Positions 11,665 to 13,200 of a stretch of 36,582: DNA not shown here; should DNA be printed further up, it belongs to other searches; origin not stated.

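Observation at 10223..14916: Ligase / PLP-decarboxylase / AsnB-like cassette of unknown chemistry, convergent on the XrtA operon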

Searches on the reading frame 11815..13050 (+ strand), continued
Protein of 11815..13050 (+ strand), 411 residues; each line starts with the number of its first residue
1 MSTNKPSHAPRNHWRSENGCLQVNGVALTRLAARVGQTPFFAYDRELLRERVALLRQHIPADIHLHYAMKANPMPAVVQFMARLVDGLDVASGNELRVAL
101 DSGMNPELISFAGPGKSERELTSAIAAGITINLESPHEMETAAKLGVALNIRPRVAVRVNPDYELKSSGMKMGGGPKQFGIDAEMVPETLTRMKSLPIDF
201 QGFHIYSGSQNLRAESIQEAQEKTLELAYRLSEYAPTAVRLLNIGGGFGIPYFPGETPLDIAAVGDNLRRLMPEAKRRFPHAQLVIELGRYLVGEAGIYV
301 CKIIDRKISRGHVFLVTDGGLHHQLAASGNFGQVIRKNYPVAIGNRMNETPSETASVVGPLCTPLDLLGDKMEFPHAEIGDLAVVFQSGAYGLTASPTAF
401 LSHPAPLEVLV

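Call 69: find_homologous_proteins(query=L010:3403-4197:-, max_evalue=1e-30)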
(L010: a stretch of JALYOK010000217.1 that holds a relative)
Query L010:3403-4197:- (265 aa): 1377 proteins with E <= 1e-30 among 3679 candidates; the best 120 are listed.
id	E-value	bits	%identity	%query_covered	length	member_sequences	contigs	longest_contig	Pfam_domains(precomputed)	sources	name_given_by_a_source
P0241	2.3e-161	554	91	100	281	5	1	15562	PF12146.16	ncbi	-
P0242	4.1e-148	510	84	100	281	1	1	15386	PF12146.16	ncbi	-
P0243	1.5e-147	508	83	100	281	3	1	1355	-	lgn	-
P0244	7.0e-147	506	82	100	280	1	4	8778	PF12146.16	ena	-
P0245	3.7e-146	504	82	100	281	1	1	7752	PF12146.16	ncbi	-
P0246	5.5e-146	503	82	100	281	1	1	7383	PF12146.16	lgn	-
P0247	7.2e-146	503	83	100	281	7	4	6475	-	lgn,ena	-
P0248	9.1e-146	502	83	100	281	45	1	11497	-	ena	-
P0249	1.3e-145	502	81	100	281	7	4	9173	PF12146.16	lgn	-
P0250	5.1e-145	500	81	100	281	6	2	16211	-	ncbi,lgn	-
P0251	2.4e-144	498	82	100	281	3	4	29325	PF02129.25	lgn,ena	-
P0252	2.8e-144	497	80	100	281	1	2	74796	PF02129.25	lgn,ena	-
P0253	2.7e-139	481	77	100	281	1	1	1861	-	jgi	jgi:exosortase A-associated hydrolase 2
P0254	3.8e-136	471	78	100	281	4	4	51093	-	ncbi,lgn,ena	-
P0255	1.8e-135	469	76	100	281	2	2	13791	-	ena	-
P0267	3.2e-123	428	71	100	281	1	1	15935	-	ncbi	-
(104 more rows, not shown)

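Call 70: find_encoding_contigs(protein=P0254, flank=10000, max_places=4)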
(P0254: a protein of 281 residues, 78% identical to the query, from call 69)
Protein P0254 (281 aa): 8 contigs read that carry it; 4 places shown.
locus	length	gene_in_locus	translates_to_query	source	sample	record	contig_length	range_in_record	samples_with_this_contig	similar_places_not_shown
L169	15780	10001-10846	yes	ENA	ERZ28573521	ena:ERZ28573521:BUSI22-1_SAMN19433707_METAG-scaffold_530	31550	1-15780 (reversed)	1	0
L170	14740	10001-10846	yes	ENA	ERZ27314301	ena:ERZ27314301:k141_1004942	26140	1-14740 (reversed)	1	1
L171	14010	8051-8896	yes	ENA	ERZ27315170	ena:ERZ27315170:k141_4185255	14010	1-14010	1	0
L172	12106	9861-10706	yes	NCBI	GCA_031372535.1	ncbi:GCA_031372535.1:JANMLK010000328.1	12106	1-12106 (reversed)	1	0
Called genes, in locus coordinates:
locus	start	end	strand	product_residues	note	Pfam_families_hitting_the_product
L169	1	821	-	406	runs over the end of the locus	PF00764:Arginosuc_synth, PF20979:Arginosuc_syn_C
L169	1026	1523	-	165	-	PF02493:MORN (faint)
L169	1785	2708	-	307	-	PF02729:OTCace_N, PF00185:OTCace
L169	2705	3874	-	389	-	PF00202:Aminotran_3, PF01212:Beta_elim_lyase (faint)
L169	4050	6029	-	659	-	PF01757:Acyl_transf_3, PF19040:SGNH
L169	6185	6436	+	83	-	PF00550:PP-binding (weak)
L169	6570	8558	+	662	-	PF00676:E1_dh, PF13292:DXP_synthase_N (weak), PF02779:Transket_pyr, PF02780:Transketolase_C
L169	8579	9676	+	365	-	PF00364:Biotin_lipoyl, PF00198:2-oxoacid_dh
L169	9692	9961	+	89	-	-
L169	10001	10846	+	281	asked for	-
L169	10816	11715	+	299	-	PF00561:Abhydrolase_1 (weak), PF12697:Abhydrolase_6 (weak), PF12146:Hydrolase_4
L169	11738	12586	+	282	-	-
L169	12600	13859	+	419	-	PF13439:Glyco_transf_4 (weak), PF13579:Glyco_trans_4_4 (weak)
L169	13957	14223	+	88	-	-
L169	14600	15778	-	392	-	?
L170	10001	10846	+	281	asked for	-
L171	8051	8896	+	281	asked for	-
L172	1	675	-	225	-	?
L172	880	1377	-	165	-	PF02493:MORN (faint)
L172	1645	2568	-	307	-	PF02729:OTCace_N, PF00185:OTCace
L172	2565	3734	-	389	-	PF00202:Aminotran_3, PF01212:Beta_elim_lyase (faint)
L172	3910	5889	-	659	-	PF01757:Acyl_transf_3, PF19040:SGNH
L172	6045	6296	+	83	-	PF00550:PP-binding (weak)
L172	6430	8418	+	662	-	PF00676:E1_dh, PF13292:DXP_synthase_N (weak), PF02779:Transket_pyr, PF02780:Transketolase_C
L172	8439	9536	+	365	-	PF00364:Biotin_lipoyl, PF00198:2-oxoacid_dh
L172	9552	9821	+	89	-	-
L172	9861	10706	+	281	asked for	-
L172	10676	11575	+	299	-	PF00561:Abhydrolase_1 (weak), PF12697:Abhydrolase_6 (weak), PF12146:Hydrolase_4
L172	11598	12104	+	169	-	?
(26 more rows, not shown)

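Call 71: find_encoding_contigs(protein=P0267, flank=10000, max_places=2)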
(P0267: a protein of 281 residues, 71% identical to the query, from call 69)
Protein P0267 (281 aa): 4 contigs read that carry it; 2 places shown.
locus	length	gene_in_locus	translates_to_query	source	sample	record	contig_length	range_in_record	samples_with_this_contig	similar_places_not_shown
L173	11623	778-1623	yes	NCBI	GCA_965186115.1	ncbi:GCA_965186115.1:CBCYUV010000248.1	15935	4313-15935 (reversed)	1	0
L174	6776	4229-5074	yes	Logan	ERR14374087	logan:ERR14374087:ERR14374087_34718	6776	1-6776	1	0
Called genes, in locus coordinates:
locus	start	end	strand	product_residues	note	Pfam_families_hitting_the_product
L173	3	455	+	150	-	?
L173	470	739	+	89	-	-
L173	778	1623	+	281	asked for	-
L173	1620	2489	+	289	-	PF12697:Abhydrolase_6 (weak), PF12146:Hydrolase_4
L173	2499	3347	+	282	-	-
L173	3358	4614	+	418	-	PF13439:Glyco_transf_4 (weak), PF13579:Glyco_trans_4_4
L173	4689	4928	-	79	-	-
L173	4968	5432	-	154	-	-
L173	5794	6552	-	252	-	PF00072:Response_reg, PF04397:LytTR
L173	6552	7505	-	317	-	PF06580:His_kinase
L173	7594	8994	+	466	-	PF00206:Lyase_1, PF14698:ASL_C2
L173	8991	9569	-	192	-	PF12802:MarR_2, PF01047:MarR, PF13463:HTH_27 (faint), PF22166:WHD_ArnR1 (faint)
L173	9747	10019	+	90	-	PF13627:LptM_cons (weak)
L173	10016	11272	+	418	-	PF00278:Orn_DAP_Arg_deC, PF01168:Ala_racemase_N (weak), PF02784:Orn_Arg_deC_N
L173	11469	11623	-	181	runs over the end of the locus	-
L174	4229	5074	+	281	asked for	-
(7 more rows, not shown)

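Call 72: search_protein_families(library=ncbifam, proteins=[L172:6045-6296:+, L172:6430-8418:+, L172:8439-9536:+, L172:9552-9821:+, L172:9861-10706:+, L172:10676-11575:+, L169:11738-12586:+, L169:12600-13859:+], max_evalue=0.000001)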
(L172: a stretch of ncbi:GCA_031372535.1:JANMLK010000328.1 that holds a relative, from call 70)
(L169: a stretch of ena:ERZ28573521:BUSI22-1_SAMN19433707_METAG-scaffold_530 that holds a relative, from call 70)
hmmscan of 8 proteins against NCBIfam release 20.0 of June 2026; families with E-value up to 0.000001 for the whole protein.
L172:6045-6296:+ (83 aa): 4 families
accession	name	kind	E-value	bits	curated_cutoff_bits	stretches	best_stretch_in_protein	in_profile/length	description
NF058660.1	cispen_ACP_AmcB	equivalog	3.3e-10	40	80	1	2-79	1-77/80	cispentacin biosynthesis acyl carrier protein AmcB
NF002150.0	PRK00982.1-4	subfamily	1.5e-08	34.7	66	1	3-80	6-78/80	acyl carrier protein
NF005798.0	PRK07639.1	equivalog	5.5e-07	29.9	100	1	22-80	24-81/91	petrobactin biosynthesis protein AsbD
NF052616.1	ACP_for_OlsHI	equivalog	6.4e-07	29.6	130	1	3-80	4-80/83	ornithine lipid biosynthesis acyl carrier protein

L172:6430-8418:+ (662 aa): 9 families
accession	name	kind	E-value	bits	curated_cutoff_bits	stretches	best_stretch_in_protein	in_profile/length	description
NF006667.0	PRK09212.1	subfamily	2.2e-53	181.3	321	1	337-660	5-321/327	pyruvate dehydrogenase complex E1 component subunit beta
TIGR03182.1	PDH_E1_alph_y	equivalog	6.9e-52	176.3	393.85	1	25-286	7-274/315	pyruvate dehydrogenase (acetyl-transferring) E1 component subunit alpha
NF008854.0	PRK11892.1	equivalog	1.4e-51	175.6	454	1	314-658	121-458/464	pyruvate dehydrogenase complex E1 component subunit beta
TIGR03181.1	PDH_E1_alph_x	equivalog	1.2e-30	106.6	411.35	1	24-286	28-287/341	pyruvate dehydrogenase (acetyl-transferring) E1 component subunit alpha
NF004559.0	PRK05899.2-5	equivalog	4.2e-24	84.8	488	1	133-427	133-403/627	transketolase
NF003933.0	PRK05444.2-2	equivalog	6.1e-17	61.4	395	1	109-634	102-575/606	1-deoxy-D-xylulose-5-phosphate synthase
TIGR00204.1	dxs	equivalog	1.2e-16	60.4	465.95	0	109-188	95-173/616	1-deoxy-D-xylulose-5-phosphate synthase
NF008968.0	PRK12315.1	subfamily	1.8e-10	39.7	510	0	125-189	113-177/582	1-deoxy-D-xylulose-5-phosphate synthase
NF004556.0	PRK05899.2-2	equivalog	1.3e-08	33.6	575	0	537-634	517-609/639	transketolase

L172:8439-9536:+ (365 aa): 8 families
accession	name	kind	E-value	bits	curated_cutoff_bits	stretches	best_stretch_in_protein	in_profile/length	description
NF008814.0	PRK11854.1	equivalog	6.4e-24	84.3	722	2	1-103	1-103/637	pyruvate dehydrogenase complex dihydrolipoyllysine-residue acetyltransferase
NF004309.0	PRK05704.1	equivalog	1.2e-21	77.6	449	1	2-358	2-394/408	2-oxoglutarate dehydrogenase complex dihydrolipoyllysine-residue succinyltransferase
TIGR01348.1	PDHac_trf_long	equivalog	1.7e-20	73.2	552.1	1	5-117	3-113/587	dihydrolipoyllysine-residue acetyltransferase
TIGR01347.1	sucB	equivalog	1e-18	67.8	378.65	1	5-358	3-390/404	dihydrolipoyllysine-residue succinyltransferase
TIGR01349.1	PDHac_trf_mito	equivalog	1.3e-18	67.4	445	2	8-106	5-105/437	pyruvate dehydrogenase complex dihydrolipoamide acetyltransferase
NF011457.0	PRK14875.1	equivalog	1.3e-14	54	307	1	3-142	4-132/372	acetoin dehydrogenase dihydrolipoyllysine-residue acetyltransferase subunit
TIGR02927.1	SucB_Actino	equivalog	1.6e-14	53.7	423.45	1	4-104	128-229/579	2-oxoglutarate dehydrogenase, E2 component, dihydrolipoamide succinyltransferase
NF008854.0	PRK11892.1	equivalog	1.6e-10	40.3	454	1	1-121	1-122/464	pyruvate dehydrogenase complex E1 component subunit beta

L172:9552-9821:+ (89 aa): 1 family
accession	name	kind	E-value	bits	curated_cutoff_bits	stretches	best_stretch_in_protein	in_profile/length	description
NF052616.1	ACP_for_OlsHI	equivalog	2.7e-08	34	130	1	23-86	18-81/83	ornithine lipid biosynthesis acyl carrier protein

L172:9861-10706:+ (281 aa): 1 family
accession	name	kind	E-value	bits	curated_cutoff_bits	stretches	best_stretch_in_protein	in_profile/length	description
TIGR03101.1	hydr2_PEP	hypoth_equivalog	1.3e-79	267.5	202.75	1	8-274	2-265/266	hydrolase 2, exosortase A system-associated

L172:10676-11575:+ (299 aa): 3 families
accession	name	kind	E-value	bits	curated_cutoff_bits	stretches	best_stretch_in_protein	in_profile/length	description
TIGR03100.1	hydr1_PEP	hypoth_equivalog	1.3e-93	313.3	168.45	1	12-297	2-273/274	hydrolase 1, exosortase A system-associated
TIGR03101.1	hydr2_PEP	hypoth_equivalog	3.6e-10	39.8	202.75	1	24-146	12-135/266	hydrolase 2, exosortase A system-associated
NF047920.1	lactonase_UilS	equivalog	1.5e-07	31.4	400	1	53-139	35-126/285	UilS family quorum-quenching N-acyl-homoserine lactonase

L169:11738-12586:+ (282 aa): 0 families

L169:12600-13859:+ (419 aa): 0 families

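Call 73: search_protein_families(library=ncbifam, proteins=[L173:10016-11272:+], max_evalue=1e-20)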
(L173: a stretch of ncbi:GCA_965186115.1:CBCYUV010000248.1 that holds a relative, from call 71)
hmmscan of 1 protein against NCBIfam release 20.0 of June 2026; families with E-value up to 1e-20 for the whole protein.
L173:10016-11272:+ (418 aa): 5 families
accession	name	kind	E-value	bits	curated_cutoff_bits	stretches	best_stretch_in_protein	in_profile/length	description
TIGR01048.1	lysA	equivalog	1e-159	531.6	297.9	1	8-414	3-416/417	diaminopimelate decarboxylase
NF006515.0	PRK08961.1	equivalog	1.5e-67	228.3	802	1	26-394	499-860/861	bifunctional aspartate kinase/diaminopimelate decarboxylase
TIGR03099.1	dCO2ase_PEP1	hypoth_equivalog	6.5e-61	206.6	478.45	1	8-392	2-397/398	pyridoxal-dependent decarboxylase, exosortase A system-associated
NF052544.1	OrLyDeCDokD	equivalog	1.6e-58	198.4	700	1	7-412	19-457/461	ornithine/lysine decarboxylase DokD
NF041039.1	FslC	exception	4.6e-29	101.5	500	1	22-400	20-410/418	rhizoferrin biosystnesis N-citrylornithine decarboxylase FslC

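Call 76: search_protein_families(library=pfam, proteins=[L169:11738-12586:+, L172:9552-9821:+], max_evalue=0.01)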
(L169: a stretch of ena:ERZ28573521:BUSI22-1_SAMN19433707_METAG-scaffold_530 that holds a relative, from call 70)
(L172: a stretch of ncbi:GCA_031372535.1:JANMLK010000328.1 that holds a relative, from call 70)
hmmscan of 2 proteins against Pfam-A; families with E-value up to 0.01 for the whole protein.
L169:11738-12586:+ (282 aa): 1 family
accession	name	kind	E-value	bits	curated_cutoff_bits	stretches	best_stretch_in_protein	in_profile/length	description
PF00583.31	Acetyltransf_1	-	0.00039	21.1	20.7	1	34-94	16-74/116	Acetyltransferase (GNAT) family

L172:9552-9821:+ (89 aa): 1 family
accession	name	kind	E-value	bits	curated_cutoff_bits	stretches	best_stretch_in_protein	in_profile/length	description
PF00550.31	PP-binding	-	0.00063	20.4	20.8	1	19-82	7-67/67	Phosphopantetheine attachment site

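Call 77: search_solved_structures(query=L172:9861-10703:+, max_evalue=0.01)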
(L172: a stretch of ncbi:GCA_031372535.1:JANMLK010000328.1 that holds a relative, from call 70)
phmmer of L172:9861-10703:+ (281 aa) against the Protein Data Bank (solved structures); distinct sequences matched with E-value up to 0.01: 3.
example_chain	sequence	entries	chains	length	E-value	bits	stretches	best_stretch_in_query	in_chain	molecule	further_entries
7q4h_A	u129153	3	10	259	0.00027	23.7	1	50-142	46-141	Hydrolase_4 domain-containing protein | Serine aminopeptidase S33 domain-containing protein | Prolyl oligopeptidase family protein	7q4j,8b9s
9h0z_A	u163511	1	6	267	0.00034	23.3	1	53-141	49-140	Serine aminopeptidase S33 domain-containing protein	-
3trd_A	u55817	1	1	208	0.0034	20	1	4-161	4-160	Alpha/beta hydrolase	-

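Call 78: search_solved_structures(query=L172:10676-11572:+, max_evalue=0.01)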
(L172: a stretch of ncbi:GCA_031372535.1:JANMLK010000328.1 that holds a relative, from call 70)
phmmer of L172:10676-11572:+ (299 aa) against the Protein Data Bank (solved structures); distinct sequences matched with E-value up to 0.01: 17.
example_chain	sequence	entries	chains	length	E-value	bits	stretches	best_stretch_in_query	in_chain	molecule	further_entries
9pjb_A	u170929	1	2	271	1.2e-11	47.9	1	16-143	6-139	MHETase MHT043-5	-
8b4u_A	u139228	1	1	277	1.1e-10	44.8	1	15-142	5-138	Alpha/beta hydrolase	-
9pir_A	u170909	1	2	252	1.1e-08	38.2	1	18-92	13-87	Alpha/beta fold hydrolase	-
9pid_A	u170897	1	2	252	2e-08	37.4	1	18-92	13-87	Alpha/beta fold hydrolase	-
9pic_A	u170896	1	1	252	2.1e-08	37.3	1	18-92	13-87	Alpha/beta fold hydrolase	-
9h0z_A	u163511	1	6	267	1.2e-06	31.6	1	13-145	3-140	Serine aminopeptidase S33 domain-containing protein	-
7q4h_A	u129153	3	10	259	2.5e-06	30.5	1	13-145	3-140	Hydrolase_4 domain-containing protein | Serine aminopeptidase S33 domain-containing protein | Prolyl oligopeptidase family protein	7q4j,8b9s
9w30_A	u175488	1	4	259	2.7e-05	27.1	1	19-94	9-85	Alpha/beta superfamily hydrolase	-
7z2v_A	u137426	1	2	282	0.00045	23.1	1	16-143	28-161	Ferulic acid esterase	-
5cml_A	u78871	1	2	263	0.00046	23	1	60-138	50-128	OsmC family protein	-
7z2u_A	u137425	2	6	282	0.00052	22.9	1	16-143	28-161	Ferulic acid esterase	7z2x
2fuk_A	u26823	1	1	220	0.00087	22.1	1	52-112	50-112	XC6422 protein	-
7wwh_A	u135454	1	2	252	0.002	21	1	14-94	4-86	Alpha/beta hydrolase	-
3pf9_A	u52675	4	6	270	0.0022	20.8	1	61-151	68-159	Cinnamoyl esterase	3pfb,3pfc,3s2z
3qm1_A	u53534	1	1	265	0.0022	20.8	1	61-151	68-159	Cinnamoyl esterase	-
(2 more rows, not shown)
